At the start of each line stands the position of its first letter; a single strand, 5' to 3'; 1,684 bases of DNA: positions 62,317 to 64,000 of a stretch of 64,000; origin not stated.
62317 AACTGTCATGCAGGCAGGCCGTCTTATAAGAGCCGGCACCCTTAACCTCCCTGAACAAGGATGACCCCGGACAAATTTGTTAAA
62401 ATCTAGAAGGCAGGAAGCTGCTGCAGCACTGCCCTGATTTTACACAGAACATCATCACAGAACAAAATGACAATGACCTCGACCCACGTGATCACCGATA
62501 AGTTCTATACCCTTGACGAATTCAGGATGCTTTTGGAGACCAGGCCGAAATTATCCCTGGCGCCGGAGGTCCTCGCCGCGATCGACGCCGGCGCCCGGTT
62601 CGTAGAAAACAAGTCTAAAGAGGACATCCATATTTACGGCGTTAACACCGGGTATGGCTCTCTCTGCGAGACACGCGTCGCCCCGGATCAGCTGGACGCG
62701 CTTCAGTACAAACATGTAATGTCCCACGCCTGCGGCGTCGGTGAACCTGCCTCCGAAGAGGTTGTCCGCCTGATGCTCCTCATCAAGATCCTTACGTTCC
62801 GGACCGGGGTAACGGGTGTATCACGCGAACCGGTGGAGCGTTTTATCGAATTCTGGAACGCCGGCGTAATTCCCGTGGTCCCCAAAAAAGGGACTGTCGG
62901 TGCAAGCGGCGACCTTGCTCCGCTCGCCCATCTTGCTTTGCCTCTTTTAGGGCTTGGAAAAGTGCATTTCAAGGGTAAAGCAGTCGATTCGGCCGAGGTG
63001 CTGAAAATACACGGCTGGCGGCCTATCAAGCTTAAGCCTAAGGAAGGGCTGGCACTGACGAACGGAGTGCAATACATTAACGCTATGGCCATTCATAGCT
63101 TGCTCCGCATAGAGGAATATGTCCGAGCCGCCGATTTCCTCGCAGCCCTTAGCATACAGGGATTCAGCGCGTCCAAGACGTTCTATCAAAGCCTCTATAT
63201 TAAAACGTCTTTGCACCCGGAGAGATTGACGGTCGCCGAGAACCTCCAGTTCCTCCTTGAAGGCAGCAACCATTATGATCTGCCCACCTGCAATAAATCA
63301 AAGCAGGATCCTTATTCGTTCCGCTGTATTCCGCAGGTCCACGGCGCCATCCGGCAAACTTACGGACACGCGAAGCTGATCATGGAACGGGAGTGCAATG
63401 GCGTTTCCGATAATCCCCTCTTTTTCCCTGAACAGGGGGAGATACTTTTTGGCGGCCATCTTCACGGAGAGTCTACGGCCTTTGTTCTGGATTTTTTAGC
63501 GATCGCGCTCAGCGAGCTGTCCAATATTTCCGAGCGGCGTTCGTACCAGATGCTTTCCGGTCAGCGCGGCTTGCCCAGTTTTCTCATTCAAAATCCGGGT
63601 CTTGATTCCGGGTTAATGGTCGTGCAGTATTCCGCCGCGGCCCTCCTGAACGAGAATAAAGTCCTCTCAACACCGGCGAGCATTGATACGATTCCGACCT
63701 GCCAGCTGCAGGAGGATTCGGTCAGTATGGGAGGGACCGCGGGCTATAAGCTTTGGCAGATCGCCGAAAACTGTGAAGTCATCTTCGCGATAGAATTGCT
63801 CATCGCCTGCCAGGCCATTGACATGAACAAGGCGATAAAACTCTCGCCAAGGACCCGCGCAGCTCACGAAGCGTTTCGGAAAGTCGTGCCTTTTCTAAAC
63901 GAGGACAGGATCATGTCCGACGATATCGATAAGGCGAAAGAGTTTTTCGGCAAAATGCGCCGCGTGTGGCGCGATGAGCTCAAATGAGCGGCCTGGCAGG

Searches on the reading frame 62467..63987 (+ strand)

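Call 12: search_protein_families(library=pfam, proteins=[window:62467-63987:+])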
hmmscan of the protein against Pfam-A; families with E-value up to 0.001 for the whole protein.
window:62467-63987:+ (506 aa): 1 family
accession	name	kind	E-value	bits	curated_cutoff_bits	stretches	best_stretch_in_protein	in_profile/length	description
PF00221.24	Lyase_aromatic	-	1.5e-161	538.6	27.3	1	15-472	2-466/466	Aromatic amino acid lyase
